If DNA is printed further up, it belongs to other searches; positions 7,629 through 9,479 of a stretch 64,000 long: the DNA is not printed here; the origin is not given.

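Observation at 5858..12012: FTR1-type iron permease translationally coupled to a pentaheme cytochrome c: a possibly uncharacterised iron-uptake module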

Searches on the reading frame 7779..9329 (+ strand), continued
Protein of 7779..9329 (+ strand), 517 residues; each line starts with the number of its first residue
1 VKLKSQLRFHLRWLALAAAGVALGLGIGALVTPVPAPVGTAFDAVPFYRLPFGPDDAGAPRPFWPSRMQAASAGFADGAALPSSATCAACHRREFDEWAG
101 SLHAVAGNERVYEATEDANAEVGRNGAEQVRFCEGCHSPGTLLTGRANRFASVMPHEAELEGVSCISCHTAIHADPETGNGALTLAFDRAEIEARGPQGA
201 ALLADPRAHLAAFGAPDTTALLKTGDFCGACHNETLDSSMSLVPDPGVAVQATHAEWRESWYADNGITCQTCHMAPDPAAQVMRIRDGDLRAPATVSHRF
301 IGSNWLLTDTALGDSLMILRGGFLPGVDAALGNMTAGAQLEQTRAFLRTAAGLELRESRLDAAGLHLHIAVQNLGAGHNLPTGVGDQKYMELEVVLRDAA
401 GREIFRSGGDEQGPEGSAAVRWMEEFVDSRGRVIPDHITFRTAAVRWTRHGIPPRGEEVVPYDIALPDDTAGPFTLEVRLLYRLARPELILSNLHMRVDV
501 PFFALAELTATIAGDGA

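Call 37: search_protein_families(library=pfam, proteins=[L060:9571-10032:+, L060:10055-11125:+, L061:3636-4892:+, L061:4964-5527:+, L061:5542-7071:+, L061:1492-3630:+, L054:6009-7217:+, L054:3928-5997:+, L060:4897-7134:-, L060:7312-7881:+], max_evalue=0.01)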
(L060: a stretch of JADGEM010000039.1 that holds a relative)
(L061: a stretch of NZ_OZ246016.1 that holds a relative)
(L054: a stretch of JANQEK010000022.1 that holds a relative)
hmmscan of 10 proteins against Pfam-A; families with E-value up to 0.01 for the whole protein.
L060:9571-10032:+ (154 aa): 1 family
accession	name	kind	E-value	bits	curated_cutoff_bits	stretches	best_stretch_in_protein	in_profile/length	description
PF08334.16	T2SSG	-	1.5e-13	51.2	21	1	48-138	7-108/108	Type II secretion system (T2SS), protein G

L060:10055-11125:+ (357 aa): 4 families
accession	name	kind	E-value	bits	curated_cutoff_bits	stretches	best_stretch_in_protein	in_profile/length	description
PF00175.26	NAD_binding_1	-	2.3e-16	60.9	22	1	213-319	1-108/109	Oxidoreductase NAD-binding domain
PF00111.32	Fer2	-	2.2e-13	50.3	21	1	7-81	4-76/77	2Fe-2S iron-sulfur cluster binding domain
PF00970.30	FAD_binding_6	-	4.4e-10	40.2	21.1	1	117-201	16-97/99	Oxidoreductase FAD-binding domain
PF13510.11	Fer2_4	-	0.0055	17.2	22.8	0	7-48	7-58/82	2Fe-2S iron-sulfur cluster binding domain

L061:3636-4892:+ (419 aa): 1 family
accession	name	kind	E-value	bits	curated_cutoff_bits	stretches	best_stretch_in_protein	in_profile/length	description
PF03239.20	FTR1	-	3e-27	96.1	25.3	2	135-268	111-236/284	Iron permease FTR1 family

L061:4964-5527:+ (188 aa): 0 families

L061:5542-7071:+ (510 aa): 3 families
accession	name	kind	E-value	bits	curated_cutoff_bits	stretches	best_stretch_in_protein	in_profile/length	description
PF06537.16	DHOR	-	1.1e-86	291.8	22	1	66-510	6-499/499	Di-haem oxidoreductase, putative peroxidase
PF00034.26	Cytochrom_C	-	9.8e-09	36.9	21.3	1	384-510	3-89/90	Cytochrome c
PF13442.11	Cytochrome_CBB3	-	4.2e-05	24.2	27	0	126-150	9-31/68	Cytochrome C oxidase, cbb3-type, subunit III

L061:1492-3630:+ (713 aa): 3 families
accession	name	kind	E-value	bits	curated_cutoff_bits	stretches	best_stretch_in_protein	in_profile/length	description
PF11992.13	TgpA_N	-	1.6e-51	175.7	30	1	32-365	2-330/333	TgpA N-terminal domain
PF01841.26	Transglut_core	-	7e-16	58.9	23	1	400-508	10-108/108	Transglutaminase-like superfamily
PF13559.11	DUF4129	-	6e-06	26.7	24.8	1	640-704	3-66/69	Domain of unknown function (DUF4129)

L054:6009-7217:+ (403 aa): 1 family
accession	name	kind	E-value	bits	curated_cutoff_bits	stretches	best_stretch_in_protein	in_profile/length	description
PF03239.20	FTR1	-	1.5e-23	84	25.3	2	112-260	98-238/284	Iron permease FTR1 family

L054:3928-5997:+ (690 aa): 3 families
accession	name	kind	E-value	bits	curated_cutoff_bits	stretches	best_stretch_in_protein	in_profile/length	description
PF11992.13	TgpA_N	-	1.6e-44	152.7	30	1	14-331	2-314/333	TgpA N-terminal domain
PF01841.26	Transglut_core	-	6.8e-20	71.8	23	1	385-491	12-108/108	Transglutaminase-like superfamily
PF13559.11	DUF4129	-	4.9e-07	30.2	24.8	1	616-681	1-66/69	Domain of unknown function (DUF4129)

L060:4897-7134:- (746 aa): 8 families
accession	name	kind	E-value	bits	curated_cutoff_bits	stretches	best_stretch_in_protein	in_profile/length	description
PF00350.29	Dynamin_N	-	1.2e-12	48.6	27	1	126-298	1-154/168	Dynamin family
PF01381.28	HTH_3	-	4.9e-09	36.5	23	1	6-57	1-52/55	Helix-turn-helix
PF13560.12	HTH_31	-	3.4e-07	30.9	27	1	6-56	6-57/64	Helix-turn-helix domain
PF12844.13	HTH_19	-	3.8e-06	27.2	30.2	1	6-58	4-55/64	Helix-turn-helix domain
PF24564.1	DUF7605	-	0.00059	20.2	27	0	668-732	52-116/183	Domain of unknown function (DUF7605)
PF01926.29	MMR_HSR1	-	0.0031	18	21.9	0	126-168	2-44/113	50S ribosome-binding GTPase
PF13443.12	HTH_26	-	0.0059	17.3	22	0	6-56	2-53/63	Cro/C1-type HTH DNA-binding domain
PF06466.16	PCAF_N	-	0.0063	16.7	24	0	447-527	52-129/251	PCAF (P300/CBP-associated factor) N-terminal domain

L060:7312-7881:+ (190 aa): 0 families

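Call 45: search_protein_families(library=pfam, proteins=[L039:6138-7217:+], max_evalue=1)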
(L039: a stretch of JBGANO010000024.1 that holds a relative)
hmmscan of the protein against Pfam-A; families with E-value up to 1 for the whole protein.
L039:6138-7217:+ (360 aa): 2 families
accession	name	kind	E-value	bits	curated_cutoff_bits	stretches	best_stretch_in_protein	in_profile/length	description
PF09375.15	Peptidase_M75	-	3.1e-09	37.3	23.5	1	212-345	138-286/288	Imelysin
PF20370.3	DUF6665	-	0.22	12.3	27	0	193-253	20-80/106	Family of unknown function (DUF6665)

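Call 57: predict_structure(alignment_id=A4)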
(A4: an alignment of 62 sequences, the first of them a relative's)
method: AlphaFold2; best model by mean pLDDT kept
length: 517 residues; sequences in the alignment: 62
mean_pLDDT: 90.6   pTM: 0.88
mean pLDDT of the five models: 90.6, 90.5, 88.6, 88.5, 86.5
residues with pLDDT >= 90: 352; 70-90: 146; 50-70: 17; < 50: 2
segments of 3 or more residues with pLDDT < 50: none
pLDDT, mean of each block of 10 residues (from residue 1): 76 96 96 87 84 85 93 92 92 96 92 87 80 93 90 88 95 96 96 77 77 95 95 91 89 93 96 96 97 95 91 91 93 96 96 97 96 94 79 97 93 79 92 87 91 96 95 96 83 80 94 77
secondary structure, 60 per line:
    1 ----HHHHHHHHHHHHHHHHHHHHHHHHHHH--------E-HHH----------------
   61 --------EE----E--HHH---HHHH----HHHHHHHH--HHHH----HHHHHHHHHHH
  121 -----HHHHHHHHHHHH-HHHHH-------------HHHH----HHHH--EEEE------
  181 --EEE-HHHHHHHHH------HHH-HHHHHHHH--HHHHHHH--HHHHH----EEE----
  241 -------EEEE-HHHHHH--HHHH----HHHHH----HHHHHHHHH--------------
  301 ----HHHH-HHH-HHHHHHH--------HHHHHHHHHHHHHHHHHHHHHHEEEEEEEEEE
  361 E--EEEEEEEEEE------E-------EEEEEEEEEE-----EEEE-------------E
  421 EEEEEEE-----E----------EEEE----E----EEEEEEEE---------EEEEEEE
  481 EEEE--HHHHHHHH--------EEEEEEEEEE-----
elements in order: H5-31 H84-87 H92-99 H102-105 H110-120 H126-137 H139-143 H157-160 H165-168 E171-174 E183-185 H187-195 H206-213 H216-222 H225-229 E234-236 E248-251 H253-258 H261-264 H269-273 H278-286 H305-308 H314-320 H329-350 E351-361 E364-373 E388-397 E403-406 E420-427 E444-447 E457-464 E474-484 H487-494 E503-512

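Call 60: fold_search(model_id=the predicted structure, library=pdb)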
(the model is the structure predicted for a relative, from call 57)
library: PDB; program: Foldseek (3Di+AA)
matches with E <= 10: 1119; with E <= 0.001: 4
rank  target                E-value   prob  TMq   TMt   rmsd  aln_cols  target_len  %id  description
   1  5ze8                  6.0e-15  1.00  0.52  0.67   6.3       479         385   18  Crystal structure of a penta-heme cytochrome c552 from Thermochromatium tepidum (released 2018-04-25)
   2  8rjc_5                1.3e-04  1.00  0.14  0.34  13.4       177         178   13  Structure of the rabbit 80S ribosome stalled on a 2-TMD rhodopsin intermediate in complex with Sec61-TRAP, open confor (released 2024-01-24)
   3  9n9j_5                2.5e-04  1.00  0.14  0.41  13.6       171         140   11  Structure of a GRP94 folding intermediate engaged with a CCDC134- and FKBP11-bound secretory translocon (released 2025-11-19)
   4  8btk_TA               3.0e-04  0.98  0.13  0.31  13.6       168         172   11  Structure of the TRAP complex with the Sec translocon and a translating ribosome (released 2023-05-24)
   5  3abz_A                1.5e-03  0.99  0.12  0.08  11.4       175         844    9  Crystal structure of Se-Met labeled Beta-glucosidase from Kluyveromyces marxianus (released 2010-08-11)
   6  6byg_A                1.7e-03  0.99  0.14  0.09   7.6       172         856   10  Crystal structure of the nucleophile mutant (E575A) of the GH2 exo-beta-mannanase from Xanthomonas axonopodis pv. citr (released 2018-07-18)
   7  8dhl_A                1.8e-03  0.99  0.14  0.09   7.8       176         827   11  Tannerella forsythia beta-glucuronidase (L2) (released 2023-05-17)
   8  4irz_A                1.8e-03  0.97  0.15  0.14  12.3       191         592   12  Crystal structure of A4b7 headpiece complexed with Fab Natalizumab (released 2013-09-25)
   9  1tza_A                2.1e-03  0.98  0.13  0.41   9.0       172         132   12  X-ray structure of Northeast Structural Genomics Consortium target SoR45 (released 2004-07-27)
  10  8b5l_q                2.2e-03  0.95  0.13  0.35  13.6       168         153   11  Cryo-EM structure of ribosome-Sec61-TRAP (TRanslocon Associated Protein) translocon complex (released 2023-03-01)
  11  3vda_A                2.6e-03  0.82  0.15  0.09  13.7       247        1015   12  E. coli (lacZ) beta-galactosidase (N460T) (released 2012-04-11)
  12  7a5p_q                2.8e-03  1.00  0.17  0.05   6.9       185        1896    5  Human C Complex Spliceosome - Medium-resolution PERIPHERY (released 2020-10-14)
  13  9hpm_A                2.8e-03  0.80  0.14  0.08  13.1       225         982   14  E. coli beta-galactosidase labeled with Chromeo P503 dye purified using MISO from 1ug (released 2025-11-05)
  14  5uj6_A                2.9e-03  0.99  0.14  0.09   7.0       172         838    9  Crystal Structure of Bacteroides Uniformis beta-glucuronidase (released 2017-06-28)
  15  8rc0_B                2.9e-03  0.95  0.17  0.06  16.4       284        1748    6  Structure of the human 20S U5 snRNP (released 2024-03-27)
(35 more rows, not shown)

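Call 62: search_protein_families(library=pfam, proteins=[L067:4920-5786:+, L077:4809-5672:+, L037:1226-1720:+, L037:2122-3366:+, L037:8465-9496:+, L037:11003-12232:+, L067:9912-10361:+, L067:10404-12380:+, L067:3705-4166:+, L067:4174-4872:+], max_evalue=0.01)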
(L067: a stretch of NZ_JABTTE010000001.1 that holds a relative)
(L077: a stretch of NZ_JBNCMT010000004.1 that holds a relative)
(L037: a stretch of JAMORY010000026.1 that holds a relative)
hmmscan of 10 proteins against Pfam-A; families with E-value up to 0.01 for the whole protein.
L067:4920-5786:+ (289 aa): 1 family
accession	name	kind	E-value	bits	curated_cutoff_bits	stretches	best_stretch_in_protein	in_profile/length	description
PF09375.15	Peptidase_M75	-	1.2e-12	48.5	23.5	1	84-259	18-256/288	Imelysin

L077:4809-5672:+ (288 aa): 1 family
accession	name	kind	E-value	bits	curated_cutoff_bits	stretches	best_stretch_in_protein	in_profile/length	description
PF09375.15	Peptidase_M75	-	1.4e-12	48.2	23.5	1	134-258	102-256/288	Imelysin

L037:1226-1720:+ (165 aa): 2 families
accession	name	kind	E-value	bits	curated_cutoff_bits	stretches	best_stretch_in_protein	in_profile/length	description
PF00210.30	Ferritin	-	3.5e-37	127.9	24.5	1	11-144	3-140/142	Ferritin-like domain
PF02915.23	Rubrerythrin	-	0.0028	18.5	22.8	1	18-129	9-127/137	Rubrerythrin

L037:2122-3366:+ (415 aa): 1 family
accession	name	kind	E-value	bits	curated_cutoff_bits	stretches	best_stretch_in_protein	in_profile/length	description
PF03573.19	OprD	-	1.9e-19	70.4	25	1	68-376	34-344/394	outer membrane porin, OprD family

L037:8465-9496:+ (344 aa): 2 families
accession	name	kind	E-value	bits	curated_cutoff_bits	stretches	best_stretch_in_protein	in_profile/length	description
PF09084.16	NMT1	-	8.9e-10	39.3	20.5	1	80-276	33-216/216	NMT1/THI5 like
PF16868.10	NMT1_3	-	0.0053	16.8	27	1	112-194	87-167/289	NMT1-like family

L037:11003-12232:+ (410 aa): 1 family
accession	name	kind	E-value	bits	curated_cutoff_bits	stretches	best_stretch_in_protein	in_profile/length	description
PF05940.17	NnrS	-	2.1e-73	248.3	28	1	18-404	2-371/371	NnrS protein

L067:9912-10361:+ (150 aa): 2 families
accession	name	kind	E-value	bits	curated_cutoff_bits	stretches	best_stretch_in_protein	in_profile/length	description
PF03100.22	CcmE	-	9.9e-23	80.8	24.6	1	39-134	4-98/99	CcmE domain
PF18914.6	DUF5666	-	0.00051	20.7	27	1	92-124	27-59/60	Domain of unknown function (DUF5666)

L067:10404-12380:+ (659 aa): 2 families
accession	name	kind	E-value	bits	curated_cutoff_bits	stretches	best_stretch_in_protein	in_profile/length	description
PF16327.10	CcmF_C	-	9e-62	209.6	28.7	1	313-643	1-323/323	Cytochrome c-type biogenesis protein CcmF C-terminal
PF01578.25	Cytochrom_C_asm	-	1.5e-36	126.5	29.9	1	88-294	1-206/212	Cytochrome C assembly protein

L067:3705-4166:+ (154 aa): 4 families
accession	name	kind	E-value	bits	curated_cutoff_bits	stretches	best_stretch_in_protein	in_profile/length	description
PF00258.30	Flavodoxin_1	-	6.1e-32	111.2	25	1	12-144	2-142/143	Flavodoxin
PF12724.12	Flavodoxin_5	-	2.9e-07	31.3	27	1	10-94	1-81/145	Flavodoxin domain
PF12641.12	Flavodoxin_3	-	5.3e-06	26.8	27.5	1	11-95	2-75/160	Flavodoxin domain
PF03358.20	FMN_red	-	0.00072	19.6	24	1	8-83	2-70/152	NADPH-dependent FMN reductase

L067:4174-4872:+ (233 aa): 1 family
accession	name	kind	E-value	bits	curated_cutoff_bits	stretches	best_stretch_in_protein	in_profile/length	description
PF12022.14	COG2_C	-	0.0028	17.8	27.3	1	19-65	210-254/300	COG complex component, COG2, C-terminal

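Call 75: search_protein_families(library=ncbifam, proteins=[L060:10055-11125:+, L060:9571-10032:+, L060:7929-9578:+, L060:7312-7881:+, L061:4964-5527:+, L061:5542-7071:+], max_evalue=0.001)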
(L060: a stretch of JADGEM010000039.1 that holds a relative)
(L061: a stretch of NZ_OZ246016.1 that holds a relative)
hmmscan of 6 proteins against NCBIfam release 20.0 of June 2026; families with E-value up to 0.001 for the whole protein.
L060:10055-11125:+ (357 aa): 27 families (the best 25 are shown)
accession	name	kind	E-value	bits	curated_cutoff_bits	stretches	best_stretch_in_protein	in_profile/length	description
NF040810.1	BenC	equivalog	5.7e-58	196.7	430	1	14-337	16-330/333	benzoate 1,2-dioxygenase electron transfer component BenC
NF045803.1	MethMoxFADbindMmoC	equivalog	1.5e-54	185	500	1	6-338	8-341/343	aromatic/alkene monooxygenase hydroxylase FAD-binding subunit MmoC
NF008822.0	PRK11872.1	equivalog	2.9e-41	141.6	402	1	13-340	17-338/341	anthranilate 1,2-dioxygenase electron transfer component AntC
NF005963.0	PRK08051.1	equivalog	5.5e-40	137.1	230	1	102-337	3-230/233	NAD(P)H-flavin reductase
NF007964.0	PRK10684.1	equivalog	2e-32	112.5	383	2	103-346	10-247/333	NADH oxidoreductase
NF052252.1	flav_redu_LuxG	exception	3.7e-31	108.1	340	1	105-337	3-229/232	flavin mononucleotide reductase LuxG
TIGR02160.1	PA_CoA_Oxy5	hypoth_equivalog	1.8e-30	106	420.8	2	107-348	6-255/352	1,2-phenylacetyl-CoA epoxidase subunit PaaE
TIGR01941.1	nqrF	equivalog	8.1e-29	100.7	295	2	184-337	247-403/405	NADH:ubiquinone reductase (Na(+)-transporting) subunit F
NF058606.1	GlBtMonoRdsGbcB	equivalog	2.4e-24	85.9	500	2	129-346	41-256/362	glycine betaine monooxygenase reductase subunit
NF004317.0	PRK05713.1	equivalog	6.4e-22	78.2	338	1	10-266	8-250/312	iron-sulfur-binding ferredoxin reductase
NF009805.0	PRK13289.1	equivalog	8.1e-20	71.1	432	1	129-337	183-392/399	NO-inducible flavohemoprotein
NF040756.1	corr_regen_AcsV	exception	1.2e-14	53.7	800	1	4-143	2-139/632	corrinoid activation/regeneration protein AcsV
NF006220.0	PRK08345.1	subfamily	3.8e-13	49.3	395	1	103-335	11-249/294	cytochrome-c3 hydrogenase subunit gamma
TIGR02911.1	sulfite_red_B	equivalog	2.3e-12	46.6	288.6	1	103-335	6-222/261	anaerobic sulfite reductase subunit AsrB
NF040830.1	sulfhyd_ShyC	equivalog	1e-10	41.3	600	1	103-263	7-163/288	NAD(P)-dependent hydrogenase/sulfhydrogenase 2 subunit gamma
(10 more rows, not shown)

L060:9571-10032:+ (154 aa): 1 family
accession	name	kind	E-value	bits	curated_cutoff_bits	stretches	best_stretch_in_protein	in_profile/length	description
TIGR01710.1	typeII_sec_gspG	equivalog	1.8e-16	60.4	88.85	1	16-139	1-134/134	type II secretion system major pseudopilin GspG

L060:7929-9578:+ (550 aa): 4 families
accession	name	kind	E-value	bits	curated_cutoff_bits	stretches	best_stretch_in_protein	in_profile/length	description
NF040886.1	cyt_C_like_Sec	equivalog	8.4e-13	47.7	250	1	81-139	46-113/423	multiheme c-type cytochrome (seleno)protein ExtKL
TIGR03507.1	decahem_SO1788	subfamily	3.5e-07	29.1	209.3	0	221-292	268-314/672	OmcA/MtrC family decaheme c-type cytochrome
TIGR04458.1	CYP450_TxtE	equivalog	0.00062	18.5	500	1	242-438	25-223/403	4-nitrotryptophan synthase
NF041028.1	decahem_GSU2203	exception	0.00071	18.9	325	0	244-275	108-139/317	GSU2203 family decaheme c-type cytochrome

L060:7312-7881:+ (190 aa): 0 families

L061:4964-5527:+ (188 aa): 0 families

L061:5542-7071:+ (510 aa): 1 family
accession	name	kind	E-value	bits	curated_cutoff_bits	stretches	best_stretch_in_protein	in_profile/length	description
TIGR00782.1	ccoP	equivalog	0.00066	19.1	179.95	0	353-407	176-226/285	cytochrome-c oxidase, cbb3-type subunit III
